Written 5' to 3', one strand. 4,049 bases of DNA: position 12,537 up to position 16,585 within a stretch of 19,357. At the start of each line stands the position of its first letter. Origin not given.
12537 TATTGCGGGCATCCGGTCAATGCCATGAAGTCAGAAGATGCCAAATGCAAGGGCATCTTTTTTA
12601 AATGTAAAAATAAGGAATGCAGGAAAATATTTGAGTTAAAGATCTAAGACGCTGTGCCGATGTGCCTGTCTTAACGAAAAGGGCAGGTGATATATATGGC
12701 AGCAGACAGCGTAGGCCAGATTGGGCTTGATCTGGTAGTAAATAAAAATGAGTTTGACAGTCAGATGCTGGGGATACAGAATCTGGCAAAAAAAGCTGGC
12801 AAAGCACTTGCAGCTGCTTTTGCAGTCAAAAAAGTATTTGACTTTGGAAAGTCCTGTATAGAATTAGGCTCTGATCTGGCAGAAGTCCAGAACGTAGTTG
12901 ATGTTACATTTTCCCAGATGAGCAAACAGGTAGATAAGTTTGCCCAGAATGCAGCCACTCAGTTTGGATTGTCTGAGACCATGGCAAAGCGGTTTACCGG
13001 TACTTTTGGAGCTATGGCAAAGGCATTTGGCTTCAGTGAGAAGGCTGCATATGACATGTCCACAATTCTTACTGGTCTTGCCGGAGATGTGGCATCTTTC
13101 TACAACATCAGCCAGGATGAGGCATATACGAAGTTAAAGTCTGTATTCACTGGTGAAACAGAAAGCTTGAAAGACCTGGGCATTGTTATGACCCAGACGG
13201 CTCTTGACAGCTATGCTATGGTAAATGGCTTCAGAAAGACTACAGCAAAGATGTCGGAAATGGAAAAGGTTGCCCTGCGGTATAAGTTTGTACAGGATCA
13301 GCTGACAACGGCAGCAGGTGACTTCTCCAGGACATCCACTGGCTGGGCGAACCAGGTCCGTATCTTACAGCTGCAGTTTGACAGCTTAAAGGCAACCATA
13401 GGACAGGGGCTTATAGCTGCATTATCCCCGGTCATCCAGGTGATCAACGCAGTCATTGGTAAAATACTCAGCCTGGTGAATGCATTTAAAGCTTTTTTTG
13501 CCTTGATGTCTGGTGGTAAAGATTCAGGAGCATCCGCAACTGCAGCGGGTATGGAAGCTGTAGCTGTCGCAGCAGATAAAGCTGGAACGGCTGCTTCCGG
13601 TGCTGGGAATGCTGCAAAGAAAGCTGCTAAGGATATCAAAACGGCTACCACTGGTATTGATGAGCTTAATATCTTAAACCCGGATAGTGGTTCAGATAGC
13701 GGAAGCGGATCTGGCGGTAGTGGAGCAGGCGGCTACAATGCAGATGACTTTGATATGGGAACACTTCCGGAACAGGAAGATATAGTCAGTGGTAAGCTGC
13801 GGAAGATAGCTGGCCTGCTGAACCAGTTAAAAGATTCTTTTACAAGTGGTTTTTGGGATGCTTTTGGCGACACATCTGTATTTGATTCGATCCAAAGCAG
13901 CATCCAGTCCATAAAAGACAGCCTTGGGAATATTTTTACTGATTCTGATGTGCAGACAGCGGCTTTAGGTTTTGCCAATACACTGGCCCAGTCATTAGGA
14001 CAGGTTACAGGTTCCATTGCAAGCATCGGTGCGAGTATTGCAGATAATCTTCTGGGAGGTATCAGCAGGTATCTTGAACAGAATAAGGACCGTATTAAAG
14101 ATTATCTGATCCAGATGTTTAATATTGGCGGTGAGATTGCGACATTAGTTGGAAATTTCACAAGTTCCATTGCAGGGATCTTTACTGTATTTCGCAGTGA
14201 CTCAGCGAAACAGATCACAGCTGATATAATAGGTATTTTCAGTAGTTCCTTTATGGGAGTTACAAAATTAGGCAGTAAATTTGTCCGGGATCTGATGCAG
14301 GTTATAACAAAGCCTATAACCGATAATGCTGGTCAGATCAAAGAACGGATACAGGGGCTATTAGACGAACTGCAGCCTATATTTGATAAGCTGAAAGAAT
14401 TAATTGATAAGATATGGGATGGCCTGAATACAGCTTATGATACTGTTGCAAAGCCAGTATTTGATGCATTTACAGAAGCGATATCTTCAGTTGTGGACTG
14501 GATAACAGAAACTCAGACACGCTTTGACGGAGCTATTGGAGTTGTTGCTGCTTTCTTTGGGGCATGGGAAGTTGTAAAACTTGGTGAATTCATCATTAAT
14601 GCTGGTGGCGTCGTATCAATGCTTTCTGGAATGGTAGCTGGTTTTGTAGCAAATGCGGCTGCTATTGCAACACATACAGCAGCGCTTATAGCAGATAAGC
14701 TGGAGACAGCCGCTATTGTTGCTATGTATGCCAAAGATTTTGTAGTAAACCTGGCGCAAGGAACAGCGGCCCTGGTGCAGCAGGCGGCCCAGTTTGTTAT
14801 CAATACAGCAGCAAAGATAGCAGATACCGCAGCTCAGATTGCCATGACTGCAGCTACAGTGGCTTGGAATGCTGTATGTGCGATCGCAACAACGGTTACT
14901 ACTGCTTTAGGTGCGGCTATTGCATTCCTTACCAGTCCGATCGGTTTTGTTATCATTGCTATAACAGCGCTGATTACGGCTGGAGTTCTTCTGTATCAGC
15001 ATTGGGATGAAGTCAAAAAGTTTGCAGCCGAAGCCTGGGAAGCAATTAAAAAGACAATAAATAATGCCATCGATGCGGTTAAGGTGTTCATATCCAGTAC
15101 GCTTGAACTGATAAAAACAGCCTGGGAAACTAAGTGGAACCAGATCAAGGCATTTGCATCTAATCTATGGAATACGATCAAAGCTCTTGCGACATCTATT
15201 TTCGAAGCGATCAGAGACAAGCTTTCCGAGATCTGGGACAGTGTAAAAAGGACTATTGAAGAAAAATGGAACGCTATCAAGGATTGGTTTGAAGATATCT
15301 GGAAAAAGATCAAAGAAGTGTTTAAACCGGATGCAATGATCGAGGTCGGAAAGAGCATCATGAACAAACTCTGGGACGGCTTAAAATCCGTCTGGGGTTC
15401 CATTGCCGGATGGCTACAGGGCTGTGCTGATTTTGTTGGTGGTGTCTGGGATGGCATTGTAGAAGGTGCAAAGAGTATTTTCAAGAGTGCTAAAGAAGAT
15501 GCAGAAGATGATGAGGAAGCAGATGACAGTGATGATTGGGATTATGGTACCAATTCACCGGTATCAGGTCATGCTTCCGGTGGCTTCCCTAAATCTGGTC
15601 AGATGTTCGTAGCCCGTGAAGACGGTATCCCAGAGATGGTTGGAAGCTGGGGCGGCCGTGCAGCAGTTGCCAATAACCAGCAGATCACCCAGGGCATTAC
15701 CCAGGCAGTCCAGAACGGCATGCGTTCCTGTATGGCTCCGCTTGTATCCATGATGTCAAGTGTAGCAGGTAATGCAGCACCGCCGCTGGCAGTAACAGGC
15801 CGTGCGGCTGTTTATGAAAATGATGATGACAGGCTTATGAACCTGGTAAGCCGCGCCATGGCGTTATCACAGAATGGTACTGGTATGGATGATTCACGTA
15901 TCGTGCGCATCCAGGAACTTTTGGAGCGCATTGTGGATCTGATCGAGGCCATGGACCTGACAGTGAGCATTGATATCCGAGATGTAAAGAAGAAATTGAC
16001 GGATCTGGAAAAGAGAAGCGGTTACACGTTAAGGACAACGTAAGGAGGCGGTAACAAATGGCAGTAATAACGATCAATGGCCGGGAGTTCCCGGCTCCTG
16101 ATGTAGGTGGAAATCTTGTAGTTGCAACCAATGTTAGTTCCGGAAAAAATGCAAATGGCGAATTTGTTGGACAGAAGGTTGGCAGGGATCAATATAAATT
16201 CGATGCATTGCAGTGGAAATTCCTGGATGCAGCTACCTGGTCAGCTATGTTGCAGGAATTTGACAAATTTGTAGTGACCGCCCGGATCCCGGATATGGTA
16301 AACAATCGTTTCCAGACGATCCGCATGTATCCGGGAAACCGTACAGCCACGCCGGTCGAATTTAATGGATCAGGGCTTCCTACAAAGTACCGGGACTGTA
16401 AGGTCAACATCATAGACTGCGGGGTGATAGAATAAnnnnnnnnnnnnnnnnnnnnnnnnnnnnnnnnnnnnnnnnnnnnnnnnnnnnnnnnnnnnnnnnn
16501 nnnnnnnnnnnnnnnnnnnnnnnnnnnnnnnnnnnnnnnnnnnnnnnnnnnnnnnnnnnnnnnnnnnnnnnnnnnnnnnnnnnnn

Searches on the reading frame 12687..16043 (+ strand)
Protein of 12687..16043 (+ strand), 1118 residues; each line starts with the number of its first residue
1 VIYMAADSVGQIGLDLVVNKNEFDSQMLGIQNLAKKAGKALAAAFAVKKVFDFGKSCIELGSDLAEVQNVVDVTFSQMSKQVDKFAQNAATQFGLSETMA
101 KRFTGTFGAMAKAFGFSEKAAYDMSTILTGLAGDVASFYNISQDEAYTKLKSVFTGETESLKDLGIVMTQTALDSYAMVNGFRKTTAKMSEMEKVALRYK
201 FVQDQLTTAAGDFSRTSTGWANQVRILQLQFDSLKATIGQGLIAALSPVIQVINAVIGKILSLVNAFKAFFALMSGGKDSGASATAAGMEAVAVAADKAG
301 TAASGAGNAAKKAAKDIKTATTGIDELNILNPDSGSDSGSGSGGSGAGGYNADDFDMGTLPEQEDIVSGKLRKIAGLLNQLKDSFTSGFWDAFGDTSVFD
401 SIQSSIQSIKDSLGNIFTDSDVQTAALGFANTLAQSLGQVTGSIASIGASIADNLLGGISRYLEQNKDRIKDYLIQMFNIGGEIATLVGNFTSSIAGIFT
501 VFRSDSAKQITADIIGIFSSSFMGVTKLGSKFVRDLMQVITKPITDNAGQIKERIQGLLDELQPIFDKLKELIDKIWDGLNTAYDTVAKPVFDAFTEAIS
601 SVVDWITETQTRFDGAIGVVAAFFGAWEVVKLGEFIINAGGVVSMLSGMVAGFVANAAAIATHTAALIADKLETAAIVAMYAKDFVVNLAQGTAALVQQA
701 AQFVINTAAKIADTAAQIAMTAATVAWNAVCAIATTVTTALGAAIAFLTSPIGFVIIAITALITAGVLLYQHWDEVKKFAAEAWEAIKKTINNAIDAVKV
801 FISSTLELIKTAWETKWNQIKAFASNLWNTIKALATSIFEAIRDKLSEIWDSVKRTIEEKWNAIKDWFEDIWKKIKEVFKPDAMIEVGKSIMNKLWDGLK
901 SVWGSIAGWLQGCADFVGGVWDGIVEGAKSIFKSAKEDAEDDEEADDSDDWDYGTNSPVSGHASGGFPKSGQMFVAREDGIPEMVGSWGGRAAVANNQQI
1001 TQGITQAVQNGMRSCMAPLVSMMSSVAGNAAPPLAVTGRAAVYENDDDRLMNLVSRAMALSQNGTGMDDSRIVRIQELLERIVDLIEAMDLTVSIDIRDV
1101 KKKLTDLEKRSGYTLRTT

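Call 5: search_protein_families(library=pfam, proteins=[window:12687-16043:+], max_evalue=0.01)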
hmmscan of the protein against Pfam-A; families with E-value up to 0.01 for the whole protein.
window:12687-16043:+ (1118 aa): 1 family
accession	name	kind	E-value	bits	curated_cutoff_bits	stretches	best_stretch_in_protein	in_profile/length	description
PF01442.23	Apolipoprotein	-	0.00018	21.7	90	0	774-872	91-189/190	Apolipoprotein A1/A4/E domain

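Call 6: search_protein_families(library=phrogs, proteins=[window:12687-16043:+], max_evalue=0.001)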
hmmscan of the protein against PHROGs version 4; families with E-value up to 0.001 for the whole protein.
window:12687-16043:+ (1118 aa): 31 families (the best 25 are shown)
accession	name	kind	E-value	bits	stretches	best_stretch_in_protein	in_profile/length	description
phrog_1535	-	tail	1.9e-143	481.1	1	6-937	133-1011/1152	tail length tape measure protein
phrog_31167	-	unknown function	3.5e-49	169.1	1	287-607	134-470/515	-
phrog_58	-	tail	1.2e-41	144.2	2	687-1038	568-1011/1544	tail length tape measure protein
phrog_4200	-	tail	1.1e-39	137.6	2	714-1028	179-438/732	tail length tape measure protein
phrog_28918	-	unknown function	4.5e-38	131.6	1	104-764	81-781/1445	-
phrog_1272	-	tail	1.4e-31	110.2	1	583-992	542-883/1606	tail length tape measure protein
phrog_17020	-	unknown function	4e-29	102.9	1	732-940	3-201/353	-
phrog_991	-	tail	9.5e-26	90.7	1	553-1087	540-911/1966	tail length tape measure protein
phrog_305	-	tail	9.7e-23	81.7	1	642-915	447-699/1001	tail length tape measure protein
phrog_5493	-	tail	7.2e-21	75.2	1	471-912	565-972/1102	tail length tape measure protein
phrog_8462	-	tail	8.8e-20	72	1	695-1031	253-536/672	tail length tape measure protein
phrog_167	-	tail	2.9e-17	62.7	1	31-932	296-1007/1555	tail length tape measure protein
phrog_971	-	lysis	7.2e-15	55.7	1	400-929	309-779/1338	endolysin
phrog_4070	-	tail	6.7e-14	52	1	531-906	118-401/989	tail length tape measure protein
phrog_3336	-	tail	1.4e-13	51.4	1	687-937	274-515/1051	tail length tape measure protein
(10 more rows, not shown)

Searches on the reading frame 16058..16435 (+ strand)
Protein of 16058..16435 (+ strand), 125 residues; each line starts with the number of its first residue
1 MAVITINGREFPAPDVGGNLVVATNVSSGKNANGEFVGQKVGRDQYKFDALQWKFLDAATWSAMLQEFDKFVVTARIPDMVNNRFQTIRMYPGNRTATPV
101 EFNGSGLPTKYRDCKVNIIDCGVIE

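Call 5: search_protein_families(library=pfam, proteins=[window:16058-16435:+], max_evalue=0.01)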
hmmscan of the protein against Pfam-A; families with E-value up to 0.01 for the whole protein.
window:16058-16435:+ (125 aa): 0 families

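Call 6: search_protein_families(library=phrogs, proteins=[window:16058-16435:+], max_evalue=0.001)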
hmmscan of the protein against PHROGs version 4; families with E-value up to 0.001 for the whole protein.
window:16058-16435:+ (125 aa): 1 family
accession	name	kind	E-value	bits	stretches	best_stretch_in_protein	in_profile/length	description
phrog_1194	-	unknown function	1.5e-19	71.1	1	1-120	3-124/125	-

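Call 66: search_solved_structures(query=window:16058-16435:+, max_evalue=1)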
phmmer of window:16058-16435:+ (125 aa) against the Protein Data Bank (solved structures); distinct sequences matched with E-value up to 1: 6.
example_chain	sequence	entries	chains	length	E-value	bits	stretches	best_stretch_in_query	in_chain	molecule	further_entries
1bx0_A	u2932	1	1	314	0.35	14.1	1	43-81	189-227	PROTEIN (FERREDOXIN:NADP+ OXIDOREDUCTASE)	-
1fnb_A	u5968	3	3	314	0.35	14.1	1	43-81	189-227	FERREDOXIN-NADP+ REDUCTASE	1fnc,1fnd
1frq_A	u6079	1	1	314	0.35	14.1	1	43-81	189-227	PROTEIN (FERREDOXIN:NADP+ OXIDOREDUCTASE)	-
1bx1_A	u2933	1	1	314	0.35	14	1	43-81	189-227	PROTEIN (FERREDOXIN:NADP+ OXIDOREDUCTASE)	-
1frn_A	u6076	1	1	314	0.36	14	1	43-81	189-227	FERREDOXIN-NADP+ REDUCTASE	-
1sm4_A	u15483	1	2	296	0.6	13.3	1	43-72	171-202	chloroplast ferredoxin-NADP+ oxidoreductase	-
